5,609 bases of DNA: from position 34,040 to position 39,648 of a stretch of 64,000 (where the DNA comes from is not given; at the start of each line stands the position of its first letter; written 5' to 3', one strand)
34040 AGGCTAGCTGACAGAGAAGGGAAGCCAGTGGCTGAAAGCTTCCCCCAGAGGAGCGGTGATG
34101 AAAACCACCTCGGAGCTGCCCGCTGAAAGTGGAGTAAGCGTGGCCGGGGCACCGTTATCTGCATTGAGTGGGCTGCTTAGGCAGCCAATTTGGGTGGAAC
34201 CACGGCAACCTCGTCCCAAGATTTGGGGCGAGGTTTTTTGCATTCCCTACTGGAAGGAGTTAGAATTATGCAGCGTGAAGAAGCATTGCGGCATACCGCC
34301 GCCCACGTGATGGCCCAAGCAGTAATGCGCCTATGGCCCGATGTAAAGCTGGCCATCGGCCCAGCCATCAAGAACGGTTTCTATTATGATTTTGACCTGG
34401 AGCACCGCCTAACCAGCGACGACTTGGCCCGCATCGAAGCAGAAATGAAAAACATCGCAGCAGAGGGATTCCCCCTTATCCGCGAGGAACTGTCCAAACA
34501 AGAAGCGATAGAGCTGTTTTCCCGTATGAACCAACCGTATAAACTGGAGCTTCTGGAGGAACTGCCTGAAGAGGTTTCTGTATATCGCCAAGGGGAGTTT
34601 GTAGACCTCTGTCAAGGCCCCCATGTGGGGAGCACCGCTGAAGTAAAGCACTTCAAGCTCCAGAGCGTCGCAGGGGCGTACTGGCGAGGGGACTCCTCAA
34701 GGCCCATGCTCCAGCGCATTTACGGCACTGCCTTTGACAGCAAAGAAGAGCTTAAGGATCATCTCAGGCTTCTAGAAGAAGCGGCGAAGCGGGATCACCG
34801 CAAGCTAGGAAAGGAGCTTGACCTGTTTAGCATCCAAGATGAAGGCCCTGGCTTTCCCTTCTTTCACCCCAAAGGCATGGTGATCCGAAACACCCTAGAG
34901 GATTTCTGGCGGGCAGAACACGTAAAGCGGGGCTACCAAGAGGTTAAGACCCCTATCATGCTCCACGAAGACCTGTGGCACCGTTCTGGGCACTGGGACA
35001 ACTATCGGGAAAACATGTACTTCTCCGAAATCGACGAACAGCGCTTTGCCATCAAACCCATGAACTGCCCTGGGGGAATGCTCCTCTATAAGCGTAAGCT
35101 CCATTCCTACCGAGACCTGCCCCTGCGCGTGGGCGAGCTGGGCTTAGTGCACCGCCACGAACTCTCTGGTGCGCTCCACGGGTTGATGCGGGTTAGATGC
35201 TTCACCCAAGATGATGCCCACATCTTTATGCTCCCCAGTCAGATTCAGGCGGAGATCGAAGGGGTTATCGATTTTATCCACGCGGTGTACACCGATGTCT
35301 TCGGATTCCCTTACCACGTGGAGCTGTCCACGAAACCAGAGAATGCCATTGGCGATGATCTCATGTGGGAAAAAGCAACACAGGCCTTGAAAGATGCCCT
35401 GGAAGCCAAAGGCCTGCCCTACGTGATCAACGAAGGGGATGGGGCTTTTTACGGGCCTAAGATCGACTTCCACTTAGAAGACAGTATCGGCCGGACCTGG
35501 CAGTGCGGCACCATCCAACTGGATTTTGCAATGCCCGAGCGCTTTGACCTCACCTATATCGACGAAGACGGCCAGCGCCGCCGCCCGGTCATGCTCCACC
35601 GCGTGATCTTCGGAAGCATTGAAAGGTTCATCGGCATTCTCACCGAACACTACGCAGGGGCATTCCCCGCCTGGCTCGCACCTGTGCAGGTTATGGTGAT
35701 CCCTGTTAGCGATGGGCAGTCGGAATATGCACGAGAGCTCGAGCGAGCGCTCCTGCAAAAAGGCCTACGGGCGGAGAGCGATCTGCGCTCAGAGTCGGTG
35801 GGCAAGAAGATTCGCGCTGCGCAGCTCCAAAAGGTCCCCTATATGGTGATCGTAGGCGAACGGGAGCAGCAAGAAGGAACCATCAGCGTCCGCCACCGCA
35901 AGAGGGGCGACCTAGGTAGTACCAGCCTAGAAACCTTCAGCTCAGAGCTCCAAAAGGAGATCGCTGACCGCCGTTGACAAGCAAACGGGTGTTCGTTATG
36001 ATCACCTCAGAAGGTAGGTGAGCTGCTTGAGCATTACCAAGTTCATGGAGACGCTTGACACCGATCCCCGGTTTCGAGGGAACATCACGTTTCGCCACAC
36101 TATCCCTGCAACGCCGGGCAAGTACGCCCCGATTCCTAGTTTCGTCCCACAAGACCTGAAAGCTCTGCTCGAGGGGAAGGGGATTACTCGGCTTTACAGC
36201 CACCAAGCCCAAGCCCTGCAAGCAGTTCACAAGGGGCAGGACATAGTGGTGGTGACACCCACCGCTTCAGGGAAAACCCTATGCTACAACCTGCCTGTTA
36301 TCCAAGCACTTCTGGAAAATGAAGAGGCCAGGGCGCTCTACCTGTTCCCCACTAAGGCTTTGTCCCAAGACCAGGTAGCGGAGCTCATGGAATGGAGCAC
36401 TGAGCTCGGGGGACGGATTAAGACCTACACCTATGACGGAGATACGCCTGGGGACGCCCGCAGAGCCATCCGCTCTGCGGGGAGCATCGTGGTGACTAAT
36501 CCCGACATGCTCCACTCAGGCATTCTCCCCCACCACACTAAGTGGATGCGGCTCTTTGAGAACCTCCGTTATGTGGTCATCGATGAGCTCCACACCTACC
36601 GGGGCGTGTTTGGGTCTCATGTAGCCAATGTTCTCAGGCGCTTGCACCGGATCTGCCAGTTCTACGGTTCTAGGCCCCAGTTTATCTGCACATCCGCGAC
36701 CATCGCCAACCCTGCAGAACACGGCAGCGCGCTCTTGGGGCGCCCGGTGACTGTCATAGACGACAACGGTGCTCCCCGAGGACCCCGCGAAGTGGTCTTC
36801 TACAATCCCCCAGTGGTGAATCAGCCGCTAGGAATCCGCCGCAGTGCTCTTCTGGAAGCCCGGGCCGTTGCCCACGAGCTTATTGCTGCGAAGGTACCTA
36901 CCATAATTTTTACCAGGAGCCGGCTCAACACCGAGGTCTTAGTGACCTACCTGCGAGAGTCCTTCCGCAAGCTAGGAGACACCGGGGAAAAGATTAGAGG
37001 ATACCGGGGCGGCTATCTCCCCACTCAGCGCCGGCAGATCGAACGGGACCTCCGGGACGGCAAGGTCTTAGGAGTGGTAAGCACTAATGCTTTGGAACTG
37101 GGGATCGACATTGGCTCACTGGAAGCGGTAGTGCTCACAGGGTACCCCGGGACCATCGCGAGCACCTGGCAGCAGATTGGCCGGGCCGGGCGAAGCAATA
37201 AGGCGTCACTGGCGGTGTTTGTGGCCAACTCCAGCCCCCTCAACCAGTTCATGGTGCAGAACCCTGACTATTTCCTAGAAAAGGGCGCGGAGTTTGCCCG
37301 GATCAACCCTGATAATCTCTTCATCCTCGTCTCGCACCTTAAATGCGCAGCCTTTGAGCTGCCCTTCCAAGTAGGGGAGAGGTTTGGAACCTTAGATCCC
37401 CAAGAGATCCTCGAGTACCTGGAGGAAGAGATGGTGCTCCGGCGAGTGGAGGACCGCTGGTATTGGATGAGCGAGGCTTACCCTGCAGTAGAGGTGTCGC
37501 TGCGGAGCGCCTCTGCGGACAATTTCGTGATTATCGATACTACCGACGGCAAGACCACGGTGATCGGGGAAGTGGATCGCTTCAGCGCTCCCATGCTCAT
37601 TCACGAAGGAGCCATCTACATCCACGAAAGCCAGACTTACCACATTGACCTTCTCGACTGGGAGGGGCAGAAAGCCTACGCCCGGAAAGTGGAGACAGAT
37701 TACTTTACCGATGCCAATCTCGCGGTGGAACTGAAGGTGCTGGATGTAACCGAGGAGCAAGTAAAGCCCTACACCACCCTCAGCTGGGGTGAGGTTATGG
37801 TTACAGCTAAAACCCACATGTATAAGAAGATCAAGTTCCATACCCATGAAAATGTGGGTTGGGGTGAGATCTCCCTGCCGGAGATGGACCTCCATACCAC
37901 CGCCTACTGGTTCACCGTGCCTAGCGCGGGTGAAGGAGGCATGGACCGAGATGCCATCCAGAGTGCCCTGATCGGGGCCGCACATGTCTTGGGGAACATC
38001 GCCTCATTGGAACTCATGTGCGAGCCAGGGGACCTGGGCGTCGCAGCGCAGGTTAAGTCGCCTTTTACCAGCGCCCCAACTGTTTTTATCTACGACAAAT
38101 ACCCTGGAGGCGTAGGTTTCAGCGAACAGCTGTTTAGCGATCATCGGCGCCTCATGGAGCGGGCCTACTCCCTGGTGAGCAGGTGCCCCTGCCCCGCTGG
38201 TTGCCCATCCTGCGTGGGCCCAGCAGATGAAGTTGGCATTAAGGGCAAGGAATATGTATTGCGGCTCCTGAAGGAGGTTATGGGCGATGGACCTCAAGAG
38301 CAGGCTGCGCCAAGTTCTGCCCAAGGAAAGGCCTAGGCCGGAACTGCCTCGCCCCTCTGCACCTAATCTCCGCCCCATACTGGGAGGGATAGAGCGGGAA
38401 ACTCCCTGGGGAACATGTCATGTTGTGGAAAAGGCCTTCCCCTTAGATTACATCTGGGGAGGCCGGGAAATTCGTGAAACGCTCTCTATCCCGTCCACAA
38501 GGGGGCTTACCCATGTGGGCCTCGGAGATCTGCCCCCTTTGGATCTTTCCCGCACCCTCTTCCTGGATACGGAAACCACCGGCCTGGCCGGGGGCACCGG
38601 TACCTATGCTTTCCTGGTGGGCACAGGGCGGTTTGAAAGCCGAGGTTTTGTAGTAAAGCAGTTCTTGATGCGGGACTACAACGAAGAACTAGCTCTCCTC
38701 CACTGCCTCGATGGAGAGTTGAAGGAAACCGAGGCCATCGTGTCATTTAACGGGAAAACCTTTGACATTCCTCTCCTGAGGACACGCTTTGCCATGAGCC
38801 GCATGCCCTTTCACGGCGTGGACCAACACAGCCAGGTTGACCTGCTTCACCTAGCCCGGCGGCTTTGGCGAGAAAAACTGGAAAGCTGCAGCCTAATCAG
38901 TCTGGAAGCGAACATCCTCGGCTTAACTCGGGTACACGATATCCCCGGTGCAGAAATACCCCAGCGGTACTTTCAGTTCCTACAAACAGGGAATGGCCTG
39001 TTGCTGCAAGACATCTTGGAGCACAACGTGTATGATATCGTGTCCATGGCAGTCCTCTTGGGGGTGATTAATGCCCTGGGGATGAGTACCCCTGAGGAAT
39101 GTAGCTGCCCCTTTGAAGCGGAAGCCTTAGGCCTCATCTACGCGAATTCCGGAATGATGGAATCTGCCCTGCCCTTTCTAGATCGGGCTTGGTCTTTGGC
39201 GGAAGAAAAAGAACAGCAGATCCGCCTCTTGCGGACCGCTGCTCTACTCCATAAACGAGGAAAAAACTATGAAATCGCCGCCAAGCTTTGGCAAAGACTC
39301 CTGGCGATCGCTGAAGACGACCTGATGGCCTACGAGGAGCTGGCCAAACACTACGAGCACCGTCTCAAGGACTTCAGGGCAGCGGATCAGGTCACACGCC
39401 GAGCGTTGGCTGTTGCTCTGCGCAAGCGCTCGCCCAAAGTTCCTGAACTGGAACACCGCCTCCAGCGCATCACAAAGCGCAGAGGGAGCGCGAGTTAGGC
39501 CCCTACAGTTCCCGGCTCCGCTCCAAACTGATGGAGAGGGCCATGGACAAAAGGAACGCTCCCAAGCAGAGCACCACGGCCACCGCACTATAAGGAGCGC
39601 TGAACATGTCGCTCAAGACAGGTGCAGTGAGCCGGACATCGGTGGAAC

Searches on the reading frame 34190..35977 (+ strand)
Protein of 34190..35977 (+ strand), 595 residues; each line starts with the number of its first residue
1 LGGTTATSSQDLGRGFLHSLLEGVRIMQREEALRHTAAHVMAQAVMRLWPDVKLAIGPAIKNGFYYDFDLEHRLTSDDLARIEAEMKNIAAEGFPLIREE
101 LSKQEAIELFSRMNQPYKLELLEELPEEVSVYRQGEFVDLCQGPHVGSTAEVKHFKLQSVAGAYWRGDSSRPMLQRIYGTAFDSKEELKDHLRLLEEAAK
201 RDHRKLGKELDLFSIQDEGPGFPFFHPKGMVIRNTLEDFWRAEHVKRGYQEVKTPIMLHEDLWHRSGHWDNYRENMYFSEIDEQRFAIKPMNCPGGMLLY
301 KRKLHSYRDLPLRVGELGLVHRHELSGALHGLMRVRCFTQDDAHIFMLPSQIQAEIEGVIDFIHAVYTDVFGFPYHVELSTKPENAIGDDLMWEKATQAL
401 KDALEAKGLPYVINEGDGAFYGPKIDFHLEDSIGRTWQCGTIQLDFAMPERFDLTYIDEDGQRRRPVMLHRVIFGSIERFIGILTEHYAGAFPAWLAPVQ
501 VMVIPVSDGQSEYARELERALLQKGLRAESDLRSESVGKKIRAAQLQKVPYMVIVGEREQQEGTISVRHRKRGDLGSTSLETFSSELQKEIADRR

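Call 59: search_protein_families(library=pfam, proteins=[window:34190-35977:+], max_evalue=0.00001)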
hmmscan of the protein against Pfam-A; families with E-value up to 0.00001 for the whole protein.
window:34190-35977:+ (595 aa): 3 families
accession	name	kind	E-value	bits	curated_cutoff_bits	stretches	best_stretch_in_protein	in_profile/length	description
PF00587.30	tRNA-synt_2b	-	1e-45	156.4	29.3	1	281-488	5-179/179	tRNA synthetase class II core domain (G, H, P, S and T)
PF03129.25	HGTP_anticodon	-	7.8e-25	87.3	21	1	500-589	1-93/94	Anticodon binding domain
PF07973.19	tRNA_SAD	-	1.6e-16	60.4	24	1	129-178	1-44/44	Threonyl and Alanyl tRNA synthetase second additional domain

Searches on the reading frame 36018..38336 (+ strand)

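Call 59: search_protein_families(library=pfam, proteins=[window:36018-38336:+], max_evalue=0.00001)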
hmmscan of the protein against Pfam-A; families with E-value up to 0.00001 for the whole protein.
window:36018-38336:+ (772 aa): 5 families
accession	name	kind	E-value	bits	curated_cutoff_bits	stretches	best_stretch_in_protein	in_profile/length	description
PF00270.35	DEAD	-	6.6e-36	124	26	1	61-231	2-162/167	DEAD/DEAH box helicase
PF09369.15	MZB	-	8.9e-22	78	24.2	1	654-733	1-80/80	MrfA Zn-binding domain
PF00271.37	Helicase_C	-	8.8e-16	58.6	23.5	1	290-393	13-109/110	Helicase conserved C-terminal domain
PF22982.3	WHD_HRQ1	-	1.4e-11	45.7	27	1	429-498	1-70/70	ATP-dependent helicase HRQ1, winged helix domain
PF04851.21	ResIII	-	1.5e-08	35.2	22.5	1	58-196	3-139/164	Type III restriction enzyme, res subunit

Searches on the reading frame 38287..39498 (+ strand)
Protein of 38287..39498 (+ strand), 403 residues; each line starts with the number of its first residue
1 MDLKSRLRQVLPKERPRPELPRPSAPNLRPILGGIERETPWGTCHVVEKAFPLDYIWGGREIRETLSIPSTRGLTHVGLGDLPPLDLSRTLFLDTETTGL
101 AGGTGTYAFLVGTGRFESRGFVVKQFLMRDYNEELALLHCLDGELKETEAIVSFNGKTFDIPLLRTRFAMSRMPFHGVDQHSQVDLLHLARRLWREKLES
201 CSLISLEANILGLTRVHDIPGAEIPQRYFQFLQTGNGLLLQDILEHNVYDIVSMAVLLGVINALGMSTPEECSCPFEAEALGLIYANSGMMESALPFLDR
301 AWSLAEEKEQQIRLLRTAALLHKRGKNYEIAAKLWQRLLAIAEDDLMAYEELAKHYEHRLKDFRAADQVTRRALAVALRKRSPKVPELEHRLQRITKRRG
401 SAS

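Call 59: search_protein_families(library=pfam, proteins=[window:38287-39498:+], max_evalue=0.00001)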
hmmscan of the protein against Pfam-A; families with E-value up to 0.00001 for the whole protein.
window:38287-39498:+ (403 aa): 1 family
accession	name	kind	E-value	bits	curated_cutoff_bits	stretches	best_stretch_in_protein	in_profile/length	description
PF13482.12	RNase_H_2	-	2.1e-36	125.8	22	1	91-258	1-161/165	RNase_H superfamily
